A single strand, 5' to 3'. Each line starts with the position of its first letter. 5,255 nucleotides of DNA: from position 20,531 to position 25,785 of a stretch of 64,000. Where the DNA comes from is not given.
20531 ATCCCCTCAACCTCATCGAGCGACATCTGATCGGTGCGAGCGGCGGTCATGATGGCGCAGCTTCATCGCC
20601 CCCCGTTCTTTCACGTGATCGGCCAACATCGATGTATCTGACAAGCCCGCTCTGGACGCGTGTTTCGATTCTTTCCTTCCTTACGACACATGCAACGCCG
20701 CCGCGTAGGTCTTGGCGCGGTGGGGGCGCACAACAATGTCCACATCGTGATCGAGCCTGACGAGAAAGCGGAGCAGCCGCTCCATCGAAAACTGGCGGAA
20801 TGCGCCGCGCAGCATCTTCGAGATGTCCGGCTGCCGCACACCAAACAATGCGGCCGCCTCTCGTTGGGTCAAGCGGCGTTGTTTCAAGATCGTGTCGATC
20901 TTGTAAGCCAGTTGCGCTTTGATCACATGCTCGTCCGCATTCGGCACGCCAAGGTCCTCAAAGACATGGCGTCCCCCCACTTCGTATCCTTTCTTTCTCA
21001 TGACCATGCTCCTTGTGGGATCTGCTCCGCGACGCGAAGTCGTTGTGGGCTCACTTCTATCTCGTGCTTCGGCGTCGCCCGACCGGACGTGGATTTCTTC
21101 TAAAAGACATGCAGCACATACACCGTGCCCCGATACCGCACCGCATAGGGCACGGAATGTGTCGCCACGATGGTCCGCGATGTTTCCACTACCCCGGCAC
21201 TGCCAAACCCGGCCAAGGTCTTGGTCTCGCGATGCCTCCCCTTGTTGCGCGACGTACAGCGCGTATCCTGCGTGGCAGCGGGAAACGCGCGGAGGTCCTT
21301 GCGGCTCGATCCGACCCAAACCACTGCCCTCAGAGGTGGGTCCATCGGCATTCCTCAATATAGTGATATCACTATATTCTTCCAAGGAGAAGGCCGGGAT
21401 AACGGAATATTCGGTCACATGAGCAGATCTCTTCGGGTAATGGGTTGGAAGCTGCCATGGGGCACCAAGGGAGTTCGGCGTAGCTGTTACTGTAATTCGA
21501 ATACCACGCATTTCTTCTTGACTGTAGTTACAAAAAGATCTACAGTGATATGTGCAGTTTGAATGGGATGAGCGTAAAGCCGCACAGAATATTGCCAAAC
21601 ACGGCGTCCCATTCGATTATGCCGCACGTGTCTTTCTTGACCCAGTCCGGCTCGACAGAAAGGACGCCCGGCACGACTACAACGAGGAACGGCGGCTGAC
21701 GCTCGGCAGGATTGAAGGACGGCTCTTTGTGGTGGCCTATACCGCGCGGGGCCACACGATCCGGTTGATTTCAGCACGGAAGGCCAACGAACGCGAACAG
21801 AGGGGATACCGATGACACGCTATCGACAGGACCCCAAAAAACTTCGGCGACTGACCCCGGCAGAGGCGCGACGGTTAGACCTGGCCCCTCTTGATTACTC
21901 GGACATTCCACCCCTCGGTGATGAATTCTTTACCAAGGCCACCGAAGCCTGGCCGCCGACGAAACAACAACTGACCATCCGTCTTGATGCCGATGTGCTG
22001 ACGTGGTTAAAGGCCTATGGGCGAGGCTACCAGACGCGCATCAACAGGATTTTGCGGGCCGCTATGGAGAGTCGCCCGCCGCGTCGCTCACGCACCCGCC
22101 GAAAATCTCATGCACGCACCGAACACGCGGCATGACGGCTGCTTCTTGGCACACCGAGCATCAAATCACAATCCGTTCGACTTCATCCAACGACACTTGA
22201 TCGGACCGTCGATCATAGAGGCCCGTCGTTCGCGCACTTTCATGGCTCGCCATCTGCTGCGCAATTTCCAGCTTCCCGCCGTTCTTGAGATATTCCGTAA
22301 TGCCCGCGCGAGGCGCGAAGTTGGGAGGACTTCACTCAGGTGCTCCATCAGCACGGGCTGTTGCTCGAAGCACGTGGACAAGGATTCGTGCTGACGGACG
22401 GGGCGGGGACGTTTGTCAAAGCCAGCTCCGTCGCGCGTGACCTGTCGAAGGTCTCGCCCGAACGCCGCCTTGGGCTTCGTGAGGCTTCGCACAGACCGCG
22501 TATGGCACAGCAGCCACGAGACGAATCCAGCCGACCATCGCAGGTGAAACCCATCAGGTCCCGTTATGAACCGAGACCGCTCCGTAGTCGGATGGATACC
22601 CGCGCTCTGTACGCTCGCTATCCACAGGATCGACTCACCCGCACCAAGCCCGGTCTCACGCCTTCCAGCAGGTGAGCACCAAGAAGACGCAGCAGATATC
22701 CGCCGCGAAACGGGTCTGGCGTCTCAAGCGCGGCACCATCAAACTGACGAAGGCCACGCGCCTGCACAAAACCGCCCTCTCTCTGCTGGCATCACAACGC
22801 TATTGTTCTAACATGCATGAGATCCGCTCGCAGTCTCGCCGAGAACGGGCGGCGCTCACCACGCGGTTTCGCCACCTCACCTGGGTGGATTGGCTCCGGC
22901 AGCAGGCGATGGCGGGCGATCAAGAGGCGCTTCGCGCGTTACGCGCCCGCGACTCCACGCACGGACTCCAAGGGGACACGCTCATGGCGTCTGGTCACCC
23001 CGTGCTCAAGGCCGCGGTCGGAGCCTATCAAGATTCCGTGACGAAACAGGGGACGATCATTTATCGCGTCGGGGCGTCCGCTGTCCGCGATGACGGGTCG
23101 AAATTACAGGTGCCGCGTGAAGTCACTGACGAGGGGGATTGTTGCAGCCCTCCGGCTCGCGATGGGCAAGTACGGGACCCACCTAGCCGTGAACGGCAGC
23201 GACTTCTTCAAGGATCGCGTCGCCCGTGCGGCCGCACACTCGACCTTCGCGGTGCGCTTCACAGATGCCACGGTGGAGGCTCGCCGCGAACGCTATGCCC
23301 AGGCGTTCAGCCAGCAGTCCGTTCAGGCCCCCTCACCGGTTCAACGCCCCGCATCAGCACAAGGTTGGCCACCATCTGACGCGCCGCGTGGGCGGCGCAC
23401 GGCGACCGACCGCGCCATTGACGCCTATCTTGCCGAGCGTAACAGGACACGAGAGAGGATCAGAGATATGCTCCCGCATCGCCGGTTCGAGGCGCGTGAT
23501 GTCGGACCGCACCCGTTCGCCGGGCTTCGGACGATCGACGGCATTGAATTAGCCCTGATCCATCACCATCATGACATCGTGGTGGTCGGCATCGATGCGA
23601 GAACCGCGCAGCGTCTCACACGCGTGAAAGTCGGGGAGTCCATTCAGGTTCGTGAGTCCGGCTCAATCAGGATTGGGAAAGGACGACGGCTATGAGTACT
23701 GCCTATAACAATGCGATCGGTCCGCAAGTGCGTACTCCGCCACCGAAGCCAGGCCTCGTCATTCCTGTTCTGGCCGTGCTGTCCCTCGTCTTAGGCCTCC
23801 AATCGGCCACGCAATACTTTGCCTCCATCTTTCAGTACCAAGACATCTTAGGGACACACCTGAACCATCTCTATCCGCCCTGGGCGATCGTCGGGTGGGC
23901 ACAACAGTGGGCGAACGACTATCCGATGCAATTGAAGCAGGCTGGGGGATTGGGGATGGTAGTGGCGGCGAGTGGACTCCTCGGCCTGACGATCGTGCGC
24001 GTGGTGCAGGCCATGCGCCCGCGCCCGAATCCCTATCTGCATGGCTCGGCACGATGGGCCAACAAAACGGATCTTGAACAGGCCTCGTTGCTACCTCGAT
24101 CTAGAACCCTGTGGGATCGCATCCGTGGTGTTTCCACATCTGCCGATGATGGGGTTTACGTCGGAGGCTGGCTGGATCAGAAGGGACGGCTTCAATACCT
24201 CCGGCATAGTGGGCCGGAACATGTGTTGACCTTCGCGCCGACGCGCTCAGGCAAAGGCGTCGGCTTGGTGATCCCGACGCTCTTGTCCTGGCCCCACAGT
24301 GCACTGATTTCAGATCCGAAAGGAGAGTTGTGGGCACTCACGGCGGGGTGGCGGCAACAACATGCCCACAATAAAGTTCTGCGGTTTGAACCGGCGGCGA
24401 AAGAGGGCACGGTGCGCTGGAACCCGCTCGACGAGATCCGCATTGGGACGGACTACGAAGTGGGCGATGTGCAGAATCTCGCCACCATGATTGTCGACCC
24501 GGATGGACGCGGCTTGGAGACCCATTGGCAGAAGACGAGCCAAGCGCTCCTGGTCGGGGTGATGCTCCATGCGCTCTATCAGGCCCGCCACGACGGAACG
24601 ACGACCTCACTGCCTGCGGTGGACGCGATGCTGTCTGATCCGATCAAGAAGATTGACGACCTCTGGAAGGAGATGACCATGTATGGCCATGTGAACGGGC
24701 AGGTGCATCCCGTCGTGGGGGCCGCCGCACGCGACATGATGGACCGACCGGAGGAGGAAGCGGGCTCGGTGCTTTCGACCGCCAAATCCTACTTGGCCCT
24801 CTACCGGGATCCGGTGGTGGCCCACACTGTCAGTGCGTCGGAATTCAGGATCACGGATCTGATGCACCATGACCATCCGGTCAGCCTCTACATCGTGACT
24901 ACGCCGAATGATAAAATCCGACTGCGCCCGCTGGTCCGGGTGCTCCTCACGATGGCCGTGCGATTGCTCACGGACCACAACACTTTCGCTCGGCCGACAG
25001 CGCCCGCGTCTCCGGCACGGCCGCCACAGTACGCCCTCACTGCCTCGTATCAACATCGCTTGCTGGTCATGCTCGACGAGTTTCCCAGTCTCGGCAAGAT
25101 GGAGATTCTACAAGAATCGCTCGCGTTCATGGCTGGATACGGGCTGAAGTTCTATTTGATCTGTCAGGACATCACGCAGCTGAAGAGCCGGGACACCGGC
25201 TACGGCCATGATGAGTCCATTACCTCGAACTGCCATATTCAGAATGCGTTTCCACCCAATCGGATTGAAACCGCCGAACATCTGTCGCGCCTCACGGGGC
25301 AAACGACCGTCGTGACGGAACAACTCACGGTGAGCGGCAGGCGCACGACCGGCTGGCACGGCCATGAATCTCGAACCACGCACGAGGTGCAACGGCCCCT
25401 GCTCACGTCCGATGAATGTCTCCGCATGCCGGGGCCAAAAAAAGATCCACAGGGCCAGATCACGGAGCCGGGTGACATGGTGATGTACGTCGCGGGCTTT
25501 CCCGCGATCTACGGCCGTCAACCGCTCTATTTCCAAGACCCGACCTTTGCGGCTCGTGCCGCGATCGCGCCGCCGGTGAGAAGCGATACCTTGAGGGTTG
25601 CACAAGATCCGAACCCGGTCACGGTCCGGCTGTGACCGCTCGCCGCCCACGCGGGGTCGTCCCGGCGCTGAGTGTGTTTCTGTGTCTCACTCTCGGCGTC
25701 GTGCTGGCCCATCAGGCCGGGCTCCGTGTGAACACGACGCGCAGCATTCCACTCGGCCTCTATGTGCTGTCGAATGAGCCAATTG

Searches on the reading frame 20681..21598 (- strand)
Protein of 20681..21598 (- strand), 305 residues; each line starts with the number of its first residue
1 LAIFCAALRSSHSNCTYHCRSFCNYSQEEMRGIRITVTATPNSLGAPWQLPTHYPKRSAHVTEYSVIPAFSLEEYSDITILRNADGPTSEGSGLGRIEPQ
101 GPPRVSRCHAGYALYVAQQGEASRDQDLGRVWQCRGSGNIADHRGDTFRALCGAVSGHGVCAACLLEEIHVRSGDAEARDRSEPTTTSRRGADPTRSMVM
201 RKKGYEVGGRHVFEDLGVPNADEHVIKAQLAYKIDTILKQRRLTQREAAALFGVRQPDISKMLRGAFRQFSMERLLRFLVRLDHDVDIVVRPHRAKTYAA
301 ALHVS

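Call 69: search_protein_families(library=pfam, proteins=[window:20681-21598:-], max_evalue=0.0001)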
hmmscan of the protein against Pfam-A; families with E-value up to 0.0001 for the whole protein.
window:20681-21598:- (305 aa): 1 family
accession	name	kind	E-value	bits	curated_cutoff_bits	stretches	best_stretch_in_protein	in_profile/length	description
PF13744.12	HTH_37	-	1.1e-25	89.6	27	1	212-291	1-80/80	Helix-turn-helix domain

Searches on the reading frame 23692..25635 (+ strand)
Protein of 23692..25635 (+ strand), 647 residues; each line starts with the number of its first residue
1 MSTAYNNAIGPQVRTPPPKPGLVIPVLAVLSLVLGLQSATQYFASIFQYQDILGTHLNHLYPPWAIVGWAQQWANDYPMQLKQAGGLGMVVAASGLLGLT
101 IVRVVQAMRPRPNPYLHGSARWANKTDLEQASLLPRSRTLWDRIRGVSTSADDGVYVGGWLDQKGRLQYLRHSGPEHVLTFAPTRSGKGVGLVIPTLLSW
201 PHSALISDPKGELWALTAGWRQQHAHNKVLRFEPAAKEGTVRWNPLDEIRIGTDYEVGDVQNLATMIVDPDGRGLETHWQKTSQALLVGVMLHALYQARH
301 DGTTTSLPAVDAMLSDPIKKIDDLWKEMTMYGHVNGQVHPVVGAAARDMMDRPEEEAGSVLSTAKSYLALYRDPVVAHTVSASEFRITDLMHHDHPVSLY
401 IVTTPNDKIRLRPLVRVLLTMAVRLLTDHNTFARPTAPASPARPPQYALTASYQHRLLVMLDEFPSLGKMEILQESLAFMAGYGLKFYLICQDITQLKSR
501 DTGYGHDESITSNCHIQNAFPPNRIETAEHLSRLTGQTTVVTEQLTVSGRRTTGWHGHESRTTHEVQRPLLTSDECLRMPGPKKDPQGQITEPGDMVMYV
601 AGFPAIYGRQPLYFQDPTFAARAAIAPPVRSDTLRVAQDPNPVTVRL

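Call 55: search_protein_families(library=pfam, proteins=[window:23692-25635:+], max_evalue=0.00001)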
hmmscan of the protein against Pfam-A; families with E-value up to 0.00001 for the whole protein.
window:23692-25635:+ (647 aa): 3 families
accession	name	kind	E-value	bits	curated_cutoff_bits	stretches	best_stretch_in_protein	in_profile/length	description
PF02534.20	T4SS-DNA_transf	-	1.4e-132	443.4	20.1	1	121-623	1-455/468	Type IV secretory system Conjugative DNA transfer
PF12696.13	TraG-D_C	-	2.8e-25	89.1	22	1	456-580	1-125/126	TraM recognition site of TraD and TraG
PF10412.15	TrwB_AAD_bind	-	2.2e-19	70.1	20.5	1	203-580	45-367/387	Type IV secretion-system coupling protein DNA-binding domain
